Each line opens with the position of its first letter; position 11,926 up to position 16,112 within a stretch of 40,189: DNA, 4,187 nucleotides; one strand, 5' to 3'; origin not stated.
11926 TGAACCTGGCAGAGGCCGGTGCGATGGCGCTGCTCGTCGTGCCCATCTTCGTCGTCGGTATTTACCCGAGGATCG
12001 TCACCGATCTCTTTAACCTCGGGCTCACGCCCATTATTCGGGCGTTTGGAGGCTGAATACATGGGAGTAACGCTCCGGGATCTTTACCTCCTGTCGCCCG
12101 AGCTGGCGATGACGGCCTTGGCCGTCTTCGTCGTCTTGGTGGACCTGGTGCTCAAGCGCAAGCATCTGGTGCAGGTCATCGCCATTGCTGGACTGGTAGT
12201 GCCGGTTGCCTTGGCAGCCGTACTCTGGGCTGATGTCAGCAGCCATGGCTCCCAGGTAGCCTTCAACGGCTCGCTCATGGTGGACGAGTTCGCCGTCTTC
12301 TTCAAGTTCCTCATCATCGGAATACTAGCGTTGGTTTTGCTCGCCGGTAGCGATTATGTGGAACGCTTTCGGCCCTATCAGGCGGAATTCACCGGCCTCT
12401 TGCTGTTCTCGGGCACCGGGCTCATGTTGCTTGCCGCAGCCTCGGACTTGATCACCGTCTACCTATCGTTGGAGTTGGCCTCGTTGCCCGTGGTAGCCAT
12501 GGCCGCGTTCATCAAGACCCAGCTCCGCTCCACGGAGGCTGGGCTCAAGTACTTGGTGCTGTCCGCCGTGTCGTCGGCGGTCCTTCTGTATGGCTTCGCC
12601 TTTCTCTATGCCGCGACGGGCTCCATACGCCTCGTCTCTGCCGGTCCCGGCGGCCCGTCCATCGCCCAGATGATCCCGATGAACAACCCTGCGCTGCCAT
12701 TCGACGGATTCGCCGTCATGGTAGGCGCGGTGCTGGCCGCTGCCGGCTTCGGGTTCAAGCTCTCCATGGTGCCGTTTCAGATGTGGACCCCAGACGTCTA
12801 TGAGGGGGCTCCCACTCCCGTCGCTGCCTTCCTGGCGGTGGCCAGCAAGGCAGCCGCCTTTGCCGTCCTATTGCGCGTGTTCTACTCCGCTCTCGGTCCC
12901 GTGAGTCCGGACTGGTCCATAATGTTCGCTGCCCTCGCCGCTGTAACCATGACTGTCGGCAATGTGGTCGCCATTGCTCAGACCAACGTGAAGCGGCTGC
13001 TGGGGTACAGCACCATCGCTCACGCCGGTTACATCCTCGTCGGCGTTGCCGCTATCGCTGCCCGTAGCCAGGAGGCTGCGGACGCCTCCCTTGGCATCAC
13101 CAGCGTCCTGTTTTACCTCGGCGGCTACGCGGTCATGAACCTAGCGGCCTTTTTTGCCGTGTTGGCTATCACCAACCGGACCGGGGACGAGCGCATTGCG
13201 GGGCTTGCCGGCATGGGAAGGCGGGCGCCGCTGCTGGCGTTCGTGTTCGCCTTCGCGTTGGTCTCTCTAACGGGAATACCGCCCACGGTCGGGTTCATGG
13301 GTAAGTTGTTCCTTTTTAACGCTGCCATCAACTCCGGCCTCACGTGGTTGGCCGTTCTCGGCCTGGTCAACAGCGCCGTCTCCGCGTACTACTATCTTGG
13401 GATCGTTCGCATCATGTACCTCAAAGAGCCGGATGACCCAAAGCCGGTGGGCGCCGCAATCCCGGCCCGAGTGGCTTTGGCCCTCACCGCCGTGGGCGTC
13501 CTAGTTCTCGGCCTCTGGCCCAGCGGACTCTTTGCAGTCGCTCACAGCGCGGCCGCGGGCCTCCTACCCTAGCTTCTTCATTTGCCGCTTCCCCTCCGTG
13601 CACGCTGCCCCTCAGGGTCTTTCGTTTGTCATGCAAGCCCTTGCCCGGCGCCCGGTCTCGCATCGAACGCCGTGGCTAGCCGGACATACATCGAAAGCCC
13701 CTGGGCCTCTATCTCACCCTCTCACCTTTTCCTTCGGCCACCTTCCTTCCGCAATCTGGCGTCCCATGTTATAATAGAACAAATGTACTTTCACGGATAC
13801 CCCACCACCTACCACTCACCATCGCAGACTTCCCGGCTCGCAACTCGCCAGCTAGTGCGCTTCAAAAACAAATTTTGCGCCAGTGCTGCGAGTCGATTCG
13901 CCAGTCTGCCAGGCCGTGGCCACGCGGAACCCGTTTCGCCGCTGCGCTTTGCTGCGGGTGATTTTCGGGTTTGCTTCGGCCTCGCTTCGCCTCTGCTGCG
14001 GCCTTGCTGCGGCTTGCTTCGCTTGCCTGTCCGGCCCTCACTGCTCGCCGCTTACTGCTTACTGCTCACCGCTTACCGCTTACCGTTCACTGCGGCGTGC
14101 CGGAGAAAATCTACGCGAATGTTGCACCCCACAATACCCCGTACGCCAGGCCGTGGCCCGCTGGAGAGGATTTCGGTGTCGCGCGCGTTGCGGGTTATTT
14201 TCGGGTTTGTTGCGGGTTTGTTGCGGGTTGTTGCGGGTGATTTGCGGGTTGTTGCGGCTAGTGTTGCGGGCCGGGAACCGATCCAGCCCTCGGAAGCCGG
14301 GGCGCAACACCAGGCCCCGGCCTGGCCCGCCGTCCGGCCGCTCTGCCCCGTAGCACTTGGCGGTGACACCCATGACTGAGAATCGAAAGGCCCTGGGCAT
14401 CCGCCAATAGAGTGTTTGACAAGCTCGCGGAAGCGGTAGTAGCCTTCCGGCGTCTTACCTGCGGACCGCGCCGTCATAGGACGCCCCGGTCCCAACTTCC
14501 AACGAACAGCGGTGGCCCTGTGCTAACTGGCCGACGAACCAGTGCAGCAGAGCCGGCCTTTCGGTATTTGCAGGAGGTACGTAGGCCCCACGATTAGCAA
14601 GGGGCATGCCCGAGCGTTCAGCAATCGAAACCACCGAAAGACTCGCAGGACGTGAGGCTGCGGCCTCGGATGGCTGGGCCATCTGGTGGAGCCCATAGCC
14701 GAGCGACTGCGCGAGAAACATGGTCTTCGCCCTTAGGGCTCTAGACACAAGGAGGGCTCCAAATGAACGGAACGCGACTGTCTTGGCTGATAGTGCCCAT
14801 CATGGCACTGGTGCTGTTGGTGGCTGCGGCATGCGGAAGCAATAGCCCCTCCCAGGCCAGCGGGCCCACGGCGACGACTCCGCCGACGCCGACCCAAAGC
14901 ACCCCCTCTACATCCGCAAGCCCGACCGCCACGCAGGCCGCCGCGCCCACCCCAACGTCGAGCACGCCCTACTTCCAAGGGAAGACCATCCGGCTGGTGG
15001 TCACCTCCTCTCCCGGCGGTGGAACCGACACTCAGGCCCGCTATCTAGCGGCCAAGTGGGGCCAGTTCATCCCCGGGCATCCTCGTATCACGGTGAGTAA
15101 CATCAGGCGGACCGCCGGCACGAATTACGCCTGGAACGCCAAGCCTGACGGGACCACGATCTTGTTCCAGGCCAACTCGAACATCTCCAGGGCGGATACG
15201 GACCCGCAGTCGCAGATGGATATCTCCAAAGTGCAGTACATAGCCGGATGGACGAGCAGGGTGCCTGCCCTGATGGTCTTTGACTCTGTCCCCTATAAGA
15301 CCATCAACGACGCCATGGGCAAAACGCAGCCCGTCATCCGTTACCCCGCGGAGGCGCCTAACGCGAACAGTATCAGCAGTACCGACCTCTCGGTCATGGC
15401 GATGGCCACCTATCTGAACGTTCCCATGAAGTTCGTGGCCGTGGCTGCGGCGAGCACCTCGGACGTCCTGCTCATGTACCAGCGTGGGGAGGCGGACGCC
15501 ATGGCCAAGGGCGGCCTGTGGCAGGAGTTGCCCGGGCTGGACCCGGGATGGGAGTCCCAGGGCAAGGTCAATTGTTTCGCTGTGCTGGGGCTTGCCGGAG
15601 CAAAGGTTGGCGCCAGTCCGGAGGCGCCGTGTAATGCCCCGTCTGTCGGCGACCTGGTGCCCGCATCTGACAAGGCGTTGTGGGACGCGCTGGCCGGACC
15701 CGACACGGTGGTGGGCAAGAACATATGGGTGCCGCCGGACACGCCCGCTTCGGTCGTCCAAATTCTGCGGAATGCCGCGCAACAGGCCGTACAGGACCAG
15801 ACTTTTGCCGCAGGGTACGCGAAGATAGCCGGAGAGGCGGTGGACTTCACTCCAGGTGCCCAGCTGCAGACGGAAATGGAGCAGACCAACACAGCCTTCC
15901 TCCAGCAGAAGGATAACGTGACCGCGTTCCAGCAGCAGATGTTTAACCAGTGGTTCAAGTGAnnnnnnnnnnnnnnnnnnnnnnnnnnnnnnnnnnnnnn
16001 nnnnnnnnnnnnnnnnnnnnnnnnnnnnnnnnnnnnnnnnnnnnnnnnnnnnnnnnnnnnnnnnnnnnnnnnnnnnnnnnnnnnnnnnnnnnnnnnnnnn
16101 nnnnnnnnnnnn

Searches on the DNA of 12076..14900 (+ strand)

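Call 5: search_rna_families(source=window, start=13400, end=14900, threshold=evalue, max_evalue=10, show_alignments=3)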
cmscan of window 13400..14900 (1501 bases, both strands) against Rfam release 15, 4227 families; matches with E-value up to 10: 0.
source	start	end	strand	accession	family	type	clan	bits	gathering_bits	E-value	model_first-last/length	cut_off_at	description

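Call 45: search_dna_similar(query=window:13573-14762:+, collection=plasmids, mode=distant, max_evalue=0.01, max_rows=15)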
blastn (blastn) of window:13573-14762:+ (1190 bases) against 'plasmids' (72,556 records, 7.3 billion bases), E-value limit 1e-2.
No match.

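Call 46: search_dna_similar(query=window:13573-14762:+, collection=phages, mode=distant, max_evalue=0.01, max_rows=15)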
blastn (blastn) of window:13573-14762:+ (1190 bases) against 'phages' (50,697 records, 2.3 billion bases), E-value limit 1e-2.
No match.

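Call 76: search_rna_families(source=L001, start=3800, end=5450, threshold=evalue, max_evalue=1)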
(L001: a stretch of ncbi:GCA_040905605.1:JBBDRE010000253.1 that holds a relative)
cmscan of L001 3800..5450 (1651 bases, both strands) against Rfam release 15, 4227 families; matches with E-value up to 1: 1.
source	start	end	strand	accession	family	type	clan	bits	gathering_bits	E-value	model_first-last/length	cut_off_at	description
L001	4198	4265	+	RF01074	RF_site1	Cis-reg; frameshift_element;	-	22.3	40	0.35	1-40/40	no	Putative RNA-dependent RNA polymerase ribosomal frameshift site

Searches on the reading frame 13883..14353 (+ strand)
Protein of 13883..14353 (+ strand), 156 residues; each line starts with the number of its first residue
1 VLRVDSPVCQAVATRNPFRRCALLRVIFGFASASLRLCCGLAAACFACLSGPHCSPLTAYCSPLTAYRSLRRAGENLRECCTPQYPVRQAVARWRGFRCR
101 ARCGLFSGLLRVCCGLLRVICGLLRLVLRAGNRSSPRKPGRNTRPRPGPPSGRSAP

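Call 11: search_protein_families(library=pfam, proteins=[window:13883-14353:+], max_evalue=0.1)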
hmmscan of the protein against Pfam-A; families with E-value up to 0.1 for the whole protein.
window:13883-14353:+ (156 aa): 1 family
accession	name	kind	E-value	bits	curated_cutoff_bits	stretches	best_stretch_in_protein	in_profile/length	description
PF17616.7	US6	-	0.0084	16.5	27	0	92-124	110-144/161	Viral unique short region 6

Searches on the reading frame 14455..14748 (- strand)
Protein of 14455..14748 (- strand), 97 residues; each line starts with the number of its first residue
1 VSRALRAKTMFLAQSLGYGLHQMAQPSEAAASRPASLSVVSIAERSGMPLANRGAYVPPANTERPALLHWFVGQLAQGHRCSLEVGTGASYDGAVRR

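Call 11: search_protein_families(library=pfam, proteins=[window:14455-14748:-], max_evalue=0.1)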
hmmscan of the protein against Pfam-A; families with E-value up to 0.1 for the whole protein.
window:14455-14748:- (97 aa): 0 families

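Call 83: search_protein_representatives(protein=window:14455-14748:-)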
Query: 97 residues. Proteins with E-value up to 0.001 (for the whole library): 2; up to 1e-10: 1; up to 1e-30: 1. The best 2 are listed.
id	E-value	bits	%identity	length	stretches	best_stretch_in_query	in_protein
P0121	4.1e-51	186.9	100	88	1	10-97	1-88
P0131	6.7e-04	36.1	42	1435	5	4-33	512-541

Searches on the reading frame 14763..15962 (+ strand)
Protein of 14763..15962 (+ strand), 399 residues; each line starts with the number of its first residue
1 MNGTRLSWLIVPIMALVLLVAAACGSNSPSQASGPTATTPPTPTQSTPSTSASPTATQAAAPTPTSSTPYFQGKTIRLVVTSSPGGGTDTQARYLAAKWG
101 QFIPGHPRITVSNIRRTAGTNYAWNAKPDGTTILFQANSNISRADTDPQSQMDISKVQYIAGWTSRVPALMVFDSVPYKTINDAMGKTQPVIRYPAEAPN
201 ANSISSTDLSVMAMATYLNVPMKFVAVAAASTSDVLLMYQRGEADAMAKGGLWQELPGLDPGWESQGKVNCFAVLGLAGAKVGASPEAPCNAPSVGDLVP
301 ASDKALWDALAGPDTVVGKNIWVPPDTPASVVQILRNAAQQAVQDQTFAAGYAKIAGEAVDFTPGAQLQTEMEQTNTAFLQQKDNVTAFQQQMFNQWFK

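Call 11: search_protein_families(library=pfam, proteins=[window:14763-15962:+], max_evalue=0.1)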
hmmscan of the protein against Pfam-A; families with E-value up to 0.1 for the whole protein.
window:14763-15962:+ (399 aa): 2 families
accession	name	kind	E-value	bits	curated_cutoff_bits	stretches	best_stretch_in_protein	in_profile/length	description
PF21827.1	New_glue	-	0.0055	16.9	31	1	14-68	9-63/94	New glue protein family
PF03401.19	TctC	-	0.035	14.1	27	0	123-185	34-97/274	Tripartite tricarboxylate transporter family receptor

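Call 14: find_encoding_contigs(protein=window:14763-15962:+, flank=10000, max_places=10)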
Protein window:14763-15962:+ (399 aa): no gene with exactly this product is on record in the collection.

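Call 15: find_related_loci(query=window:14763-15962:+, collection=genome_contigs, flank=10000)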
Query window:14763-15962:+ (399 aa) in genome_contigs; peptide patterns used: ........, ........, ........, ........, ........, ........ (x = any residue, [..] = any of these).
38 stretches matched a pattern, but none encodes a relative of the query by tblastn (E <= 1e-3).

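Call 58: find_homologous_proteins(query=window:14763-15962:+, max_evalue=1e-20)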
Query window:14763-15962:+ (399 aa): 9 proteins with E <= 1e-20 among 8000 candidates.
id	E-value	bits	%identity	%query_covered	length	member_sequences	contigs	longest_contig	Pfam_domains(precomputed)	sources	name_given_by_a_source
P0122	6.9e-261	883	100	100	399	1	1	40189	-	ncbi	-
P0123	1.3e-160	553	68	83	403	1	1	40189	-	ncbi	-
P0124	4.6e-68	248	35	82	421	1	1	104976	-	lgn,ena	-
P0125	1.8e-64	236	34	98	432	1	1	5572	-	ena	-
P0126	1.6e-54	204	34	82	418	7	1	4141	PF03401.19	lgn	-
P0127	2.3e-52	197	33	83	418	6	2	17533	-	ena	-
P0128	7.8e-47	178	34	83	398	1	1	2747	PF03401.19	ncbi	-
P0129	4.6e-36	143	31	73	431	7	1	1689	PF03401.19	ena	-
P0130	4.1e-23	100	28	85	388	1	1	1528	PF03401.19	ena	-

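Call 59: find_encoding_contigs(protein=P0124, flank=5000, max_places=2)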
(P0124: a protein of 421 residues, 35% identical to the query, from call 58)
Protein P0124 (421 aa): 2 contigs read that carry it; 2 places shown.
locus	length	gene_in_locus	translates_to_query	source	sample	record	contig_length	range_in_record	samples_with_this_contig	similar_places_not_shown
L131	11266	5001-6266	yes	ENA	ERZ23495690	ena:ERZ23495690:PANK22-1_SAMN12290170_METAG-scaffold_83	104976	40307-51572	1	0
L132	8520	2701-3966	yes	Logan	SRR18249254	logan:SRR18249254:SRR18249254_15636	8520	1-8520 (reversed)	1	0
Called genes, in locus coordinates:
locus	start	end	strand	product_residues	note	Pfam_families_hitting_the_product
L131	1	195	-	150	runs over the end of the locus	PF09424:YqeY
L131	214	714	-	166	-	PF00885:DMRL_synthase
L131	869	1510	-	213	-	PF21176:RecR_HhH, PF01751:Toprim, PF13662:Toprim_4, PF21175:RecR_C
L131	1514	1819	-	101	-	PF02575:YbaB_DNA_bd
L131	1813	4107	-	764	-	PF05496:RuvB_N (faint), PF13177:DNA_pol3_delta2, PF00004:AAA, PF13401:AAA_22 (faint), PF22608:DNAX_ATPase_lid, PF12169:DNA_pol3_gamma3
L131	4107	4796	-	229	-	PF02130:YbeY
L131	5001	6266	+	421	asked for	-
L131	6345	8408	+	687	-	PF01970:TctA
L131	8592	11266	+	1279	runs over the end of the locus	PF02811:PHP, PF07733:DNA_pol3_alpha, PF17657:DNA_pol3_finger, PF14579:HHH_6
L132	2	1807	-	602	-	?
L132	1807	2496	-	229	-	PF02130:YbeY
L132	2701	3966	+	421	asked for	-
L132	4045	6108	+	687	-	PF01970:TctA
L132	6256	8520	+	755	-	?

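Call 60: find_encoding_contigs(protein=P0127, flank=5000, max_places=2)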
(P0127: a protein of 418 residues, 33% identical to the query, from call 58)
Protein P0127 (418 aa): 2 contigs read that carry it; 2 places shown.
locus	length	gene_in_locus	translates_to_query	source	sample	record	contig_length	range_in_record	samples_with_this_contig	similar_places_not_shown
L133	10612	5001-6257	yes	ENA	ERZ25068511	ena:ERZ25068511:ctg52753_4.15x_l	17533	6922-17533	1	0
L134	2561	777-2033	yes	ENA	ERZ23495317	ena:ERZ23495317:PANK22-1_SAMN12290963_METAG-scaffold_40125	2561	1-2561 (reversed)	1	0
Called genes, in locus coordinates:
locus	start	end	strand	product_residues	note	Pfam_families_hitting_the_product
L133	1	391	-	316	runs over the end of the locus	PF03747:ADP_ribosyl_GH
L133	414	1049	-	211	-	PF21790:OGG (weak)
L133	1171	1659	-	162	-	-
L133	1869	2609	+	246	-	PF00106:adh_short, PF08659:KR (weak), PF13561:adh_short_C2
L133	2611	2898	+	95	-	-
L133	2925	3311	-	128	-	PF01042:Ribonuc_L-PSP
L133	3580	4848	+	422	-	-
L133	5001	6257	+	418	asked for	-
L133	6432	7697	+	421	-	-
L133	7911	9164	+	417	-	-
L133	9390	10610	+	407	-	?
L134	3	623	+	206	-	?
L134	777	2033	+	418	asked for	-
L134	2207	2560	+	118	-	?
